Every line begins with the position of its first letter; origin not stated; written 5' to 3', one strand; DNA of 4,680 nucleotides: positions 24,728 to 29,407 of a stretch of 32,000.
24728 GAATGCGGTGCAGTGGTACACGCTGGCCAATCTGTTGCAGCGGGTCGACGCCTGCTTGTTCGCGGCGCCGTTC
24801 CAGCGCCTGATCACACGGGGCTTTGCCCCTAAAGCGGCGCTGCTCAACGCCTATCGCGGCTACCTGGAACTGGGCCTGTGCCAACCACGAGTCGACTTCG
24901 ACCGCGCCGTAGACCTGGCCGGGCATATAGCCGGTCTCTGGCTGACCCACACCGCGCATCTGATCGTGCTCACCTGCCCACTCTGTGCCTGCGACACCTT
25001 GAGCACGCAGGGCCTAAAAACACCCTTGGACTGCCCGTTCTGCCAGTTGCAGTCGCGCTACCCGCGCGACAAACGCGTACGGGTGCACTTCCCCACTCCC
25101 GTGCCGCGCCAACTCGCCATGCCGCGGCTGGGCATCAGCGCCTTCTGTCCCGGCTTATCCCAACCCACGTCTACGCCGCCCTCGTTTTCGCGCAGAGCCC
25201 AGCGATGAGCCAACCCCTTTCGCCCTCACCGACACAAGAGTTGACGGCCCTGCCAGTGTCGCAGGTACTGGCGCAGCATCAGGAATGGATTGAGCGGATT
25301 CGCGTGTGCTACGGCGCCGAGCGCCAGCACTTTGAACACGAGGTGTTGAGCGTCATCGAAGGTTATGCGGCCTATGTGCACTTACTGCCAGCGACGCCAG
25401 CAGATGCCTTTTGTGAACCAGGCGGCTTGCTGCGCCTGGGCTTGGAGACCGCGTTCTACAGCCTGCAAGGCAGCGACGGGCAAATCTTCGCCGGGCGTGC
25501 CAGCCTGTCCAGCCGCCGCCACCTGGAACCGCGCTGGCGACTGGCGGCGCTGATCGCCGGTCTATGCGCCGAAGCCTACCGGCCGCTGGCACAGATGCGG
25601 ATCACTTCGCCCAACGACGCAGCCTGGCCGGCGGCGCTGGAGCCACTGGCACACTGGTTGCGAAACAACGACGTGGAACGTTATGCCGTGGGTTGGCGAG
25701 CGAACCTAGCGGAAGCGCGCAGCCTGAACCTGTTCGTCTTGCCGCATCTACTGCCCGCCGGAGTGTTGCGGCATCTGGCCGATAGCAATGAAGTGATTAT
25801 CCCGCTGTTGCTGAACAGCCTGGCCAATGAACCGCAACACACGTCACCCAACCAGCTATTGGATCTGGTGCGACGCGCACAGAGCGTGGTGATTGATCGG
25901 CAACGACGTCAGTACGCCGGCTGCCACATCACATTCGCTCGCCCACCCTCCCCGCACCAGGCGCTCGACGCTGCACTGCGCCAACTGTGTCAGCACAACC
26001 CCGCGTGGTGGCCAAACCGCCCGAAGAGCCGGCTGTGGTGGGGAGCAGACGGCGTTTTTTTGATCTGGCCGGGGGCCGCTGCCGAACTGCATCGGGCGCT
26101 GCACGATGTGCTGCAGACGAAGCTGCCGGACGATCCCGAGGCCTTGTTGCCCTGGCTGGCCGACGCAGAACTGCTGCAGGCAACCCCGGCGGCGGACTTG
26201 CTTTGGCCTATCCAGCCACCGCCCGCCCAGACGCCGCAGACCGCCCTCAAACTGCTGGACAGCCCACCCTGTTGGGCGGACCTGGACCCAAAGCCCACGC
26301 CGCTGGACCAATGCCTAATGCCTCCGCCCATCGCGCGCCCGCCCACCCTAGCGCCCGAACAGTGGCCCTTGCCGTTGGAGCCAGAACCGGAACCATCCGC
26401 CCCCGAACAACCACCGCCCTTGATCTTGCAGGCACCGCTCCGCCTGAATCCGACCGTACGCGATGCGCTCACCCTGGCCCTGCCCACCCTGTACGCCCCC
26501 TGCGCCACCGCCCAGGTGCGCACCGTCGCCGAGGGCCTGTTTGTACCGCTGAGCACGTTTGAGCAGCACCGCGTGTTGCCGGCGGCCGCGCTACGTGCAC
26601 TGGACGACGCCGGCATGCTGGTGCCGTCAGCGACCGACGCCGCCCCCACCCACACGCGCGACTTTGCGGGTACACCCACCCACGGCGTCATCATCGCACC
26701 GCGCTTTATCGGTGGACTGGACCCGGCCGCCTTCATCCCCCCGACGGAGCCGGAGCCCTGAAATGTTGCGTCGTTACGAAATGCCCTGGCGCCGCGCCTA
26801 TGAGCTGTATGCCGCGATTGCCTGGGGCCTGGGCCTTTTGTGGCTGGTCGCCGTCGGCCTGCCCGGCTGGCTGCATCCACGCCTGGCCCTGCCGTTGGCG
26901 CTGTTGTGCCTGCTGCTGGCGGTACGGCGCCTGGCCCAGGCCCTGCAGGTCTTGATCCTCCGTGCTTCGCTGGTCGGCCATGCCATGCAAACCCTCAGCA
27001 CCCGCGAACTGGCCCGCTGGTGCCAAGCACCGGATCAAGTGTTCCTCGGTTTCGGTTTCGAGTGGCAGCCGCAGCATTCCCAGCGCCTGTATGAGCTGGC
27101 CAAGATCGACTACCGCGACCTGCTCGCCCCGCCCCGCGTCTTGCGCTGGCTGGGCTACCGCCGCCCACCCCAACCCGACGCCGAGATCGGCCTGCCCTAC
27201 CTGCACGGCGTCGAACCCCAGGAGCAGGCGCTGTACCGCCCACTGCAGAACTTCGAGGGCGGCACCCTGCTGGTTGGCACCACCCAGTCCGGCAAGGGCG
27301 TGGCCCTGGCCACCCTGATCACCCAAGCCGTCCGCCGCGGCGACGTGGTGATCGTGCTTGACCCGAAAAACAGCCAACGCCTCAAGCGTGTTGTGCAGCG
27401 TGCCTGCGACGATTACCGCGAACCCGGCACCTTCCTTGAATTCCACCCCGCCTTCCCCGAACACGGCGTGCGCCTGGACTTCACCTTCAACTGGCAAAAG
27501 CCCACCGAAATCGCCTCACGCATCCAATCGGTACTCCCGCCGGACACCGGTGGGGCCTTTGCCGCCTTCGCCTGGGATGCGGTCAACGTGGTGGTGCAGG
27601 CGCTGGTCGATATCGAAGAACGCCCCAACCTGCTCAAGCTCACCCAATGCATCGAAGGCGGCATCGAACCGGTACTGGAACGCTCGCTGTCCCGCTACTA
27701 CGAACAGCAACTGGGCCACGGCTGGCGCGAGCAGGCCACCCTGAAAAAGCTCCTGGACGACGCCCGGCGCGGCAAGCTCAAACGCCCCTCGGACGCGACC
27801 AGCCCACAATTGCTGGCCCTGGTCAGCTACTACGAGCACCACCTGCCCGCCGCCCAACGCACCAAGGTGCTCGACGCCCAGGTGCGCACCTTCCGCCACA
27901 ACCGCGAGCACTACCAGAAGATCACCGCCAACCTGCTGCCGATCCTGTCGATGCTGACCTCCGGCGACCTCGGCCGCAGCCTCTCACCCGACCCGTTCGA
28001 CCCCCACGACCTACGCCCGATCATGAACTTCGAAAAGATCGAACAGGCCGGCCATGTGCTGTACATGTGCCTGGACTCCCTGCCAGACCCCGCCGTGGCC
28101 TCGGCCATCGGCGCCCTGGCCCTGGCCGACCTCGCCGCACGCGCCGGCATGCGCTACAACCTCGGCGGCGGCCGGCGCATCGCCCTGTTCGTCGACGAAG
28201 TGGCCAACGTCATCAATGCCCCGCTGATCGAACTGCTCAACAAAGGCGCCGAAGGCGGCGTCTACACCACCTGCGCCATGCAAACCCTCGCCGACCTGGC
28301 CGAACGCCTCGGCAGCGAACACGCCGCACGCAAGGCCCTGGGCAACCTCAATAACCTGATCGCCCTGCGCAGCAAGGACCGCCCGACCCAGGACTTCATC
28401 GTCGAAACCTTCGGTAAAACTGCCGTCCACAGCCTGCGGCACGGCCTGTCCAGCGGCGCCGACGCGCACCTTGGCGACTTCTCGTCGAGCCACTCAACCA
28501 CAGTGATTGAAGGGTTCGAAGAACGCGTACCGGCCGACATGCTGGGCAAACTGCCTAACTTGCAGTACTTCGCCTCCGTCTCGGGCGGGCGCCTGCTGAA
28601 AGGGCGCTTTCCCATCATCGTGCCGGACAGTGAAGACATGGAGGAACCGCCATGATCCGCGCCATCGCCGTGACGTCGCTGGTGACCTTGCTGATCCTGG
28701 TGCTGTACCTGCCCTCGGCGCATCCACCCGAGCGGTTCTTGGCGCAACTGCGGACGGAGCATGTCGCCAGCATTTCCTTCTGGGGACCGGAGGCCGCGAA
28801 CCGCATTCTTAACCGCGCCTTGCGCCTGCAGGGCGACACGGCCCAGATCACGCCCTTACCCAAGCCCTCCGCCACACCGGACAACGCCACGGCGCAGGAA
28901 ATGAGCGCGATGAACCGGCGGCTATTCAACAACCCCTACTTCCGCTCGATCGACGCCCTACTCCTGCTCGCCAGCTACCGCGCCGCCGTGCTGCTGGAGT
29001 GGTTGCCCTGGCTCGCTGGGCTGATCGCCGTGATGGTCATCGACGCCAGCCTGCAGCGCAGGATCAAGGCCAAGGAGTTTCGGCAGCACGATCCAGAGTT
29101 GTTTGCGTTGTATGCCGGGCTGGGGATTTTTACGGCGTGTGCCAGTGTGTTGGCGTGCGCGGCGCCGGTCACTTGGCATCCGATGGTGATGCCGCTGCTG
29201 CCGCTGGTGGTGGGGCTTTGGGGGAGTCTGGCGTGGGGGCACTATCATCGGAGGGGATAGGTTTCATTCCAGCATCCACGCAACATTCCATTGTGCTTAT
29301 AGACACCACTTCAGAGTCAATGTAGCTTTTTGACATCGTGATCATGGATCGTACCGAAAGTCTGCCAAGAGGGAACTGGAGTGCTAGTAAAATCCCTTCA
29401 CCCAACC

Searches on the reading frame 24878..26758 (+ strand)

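Call 71: search_protein_families(library=pfam, proteins=[window:24878-26758:+], max_evalue=0.00001)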
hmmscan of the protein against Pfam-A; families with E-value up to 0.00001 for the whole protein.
window:24878-26758:+ (627 aa): 1 family
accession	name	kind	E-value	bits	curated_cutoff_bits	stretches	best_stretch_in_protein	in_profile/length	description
PF07514.17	TraI_2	-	5.8e-44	150.8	23.9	1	129-440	9-322/324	Putative helicase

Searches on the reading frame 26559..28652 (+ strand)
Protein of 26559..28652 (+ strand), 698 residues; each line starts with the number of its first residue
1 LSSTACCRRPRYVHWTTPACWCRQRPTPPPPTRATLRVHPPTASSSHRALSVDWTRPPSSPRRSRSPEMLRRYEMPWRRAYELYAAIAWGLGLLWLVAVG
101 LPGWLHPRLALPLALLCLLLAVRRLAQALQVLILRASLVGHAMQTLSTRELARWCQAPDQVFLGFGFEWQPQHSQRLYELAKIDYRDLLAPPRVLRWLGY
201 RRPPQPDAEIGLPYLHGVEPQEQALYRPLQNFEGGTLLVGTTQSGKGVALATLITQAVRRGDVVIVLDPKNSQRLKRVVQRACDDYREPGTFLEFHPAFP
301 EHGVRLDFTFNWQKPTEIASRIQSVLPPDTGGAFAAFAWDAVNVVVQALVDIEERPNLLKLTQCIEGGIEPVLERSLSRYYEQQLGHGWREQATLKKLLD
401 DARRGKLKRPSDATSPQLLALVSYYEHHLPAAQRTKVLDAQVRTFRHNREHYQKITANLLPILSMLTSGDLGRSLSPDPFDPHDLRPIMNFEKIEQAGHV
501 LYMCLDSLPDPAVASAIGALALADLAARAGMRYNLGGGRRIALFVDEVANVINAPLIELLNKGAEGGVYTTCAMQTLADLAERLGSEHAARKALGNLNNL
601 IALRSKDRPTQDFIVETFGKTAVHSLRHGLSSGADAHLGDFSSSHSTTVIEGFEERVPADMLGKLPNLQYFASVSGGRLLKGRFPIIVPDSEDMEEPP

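Call 7: search_protein_families(library=ncbifam, proteins=[window:26559-28652:+], max_evalue=0.1)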
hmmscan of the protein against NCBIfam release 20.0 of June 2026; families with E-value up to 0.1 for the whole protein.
window:26559-28652:+ (698 aa): 7 families
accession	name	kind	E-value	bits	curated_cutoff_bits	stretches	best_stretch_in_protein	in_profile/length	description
TIGR03743.1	SXT_TraD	subfamily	3.9e-198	659.9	366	1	73-687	1-636/636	conjugative transfer system coupling protein TraD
TIGR03754.1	conj_TOL_TraD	equivalog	8.7e-94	315.3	647.55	2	203-686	149-642/643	type IV conjugative transfer system coupling protein TraD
TIGR02759.1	TraD_Ftype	equivalog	1.7e-08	33.7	521.35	2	538-637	406-505/566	type IV conjugative transfer system coupling protein TraD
NF045973.1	conju_CD1115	equivalog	7.9e-05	21.7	250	1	536-633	288-387/442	VirD4-like conjugal transfer protein, CD1115 family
NF010254.0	PRK13700.1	subfamily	0.013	13.9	1221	0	538-636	417-515/735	F-type conjugal transfer protein TraD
NF041214.1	plasmid_TraB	equivalog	0.017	13.6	800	1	237-276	252-293/639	plasmid transfer protein TraB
TIGR00929.1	VirB4_CagE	subfamily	0.029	12.6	643.1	1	232-272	436-477/792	VirB4 family type IV secretion/conjugal transfer ATPase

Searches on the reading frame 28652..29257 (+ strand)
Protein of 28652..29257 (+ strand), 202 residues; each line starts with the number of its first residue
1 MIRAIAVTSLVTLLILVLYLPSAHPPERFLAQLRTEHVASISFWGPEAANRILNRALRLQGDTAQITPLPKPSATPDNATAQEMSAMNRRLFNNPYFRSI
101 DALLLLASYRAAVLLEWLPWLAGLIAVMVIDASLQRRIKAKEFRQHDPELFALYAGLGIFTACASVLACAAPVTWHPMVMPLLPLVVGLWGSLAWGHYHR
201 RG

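Call 5: search_protein_families(library=pfam, proteins=[window:28652-29257:+], max_evalue=1)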
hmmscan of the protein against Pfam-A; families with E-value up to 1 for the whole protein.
window:28652-29257:+ (202 aa): 3 families
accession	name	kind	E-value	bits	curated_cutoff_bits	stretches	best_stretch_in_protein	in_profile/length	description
PF14348.11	DUF4400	-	1.5e-07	31.6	27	1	82-187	75-182/196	Domain of unknown function (DUF4400)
PF07457.16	DUF1516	-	0.19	12.3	30.5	1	101-142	48-89/108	Protein of unknown function (DUF1516)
PF01891.21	CbiM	-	0.89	9.8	23.1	1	118-192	11-81/205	Cobalt uptake substrate-specific transmembrane region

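Call 7: search_protein_families(library=ncbifam, proteins=[window:28652-29257:+], max_evalue=0.1)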
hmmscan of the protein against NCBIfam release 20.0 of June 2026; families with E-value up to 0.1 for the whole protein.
window:28652-29257:+ (202 aa): 0 families
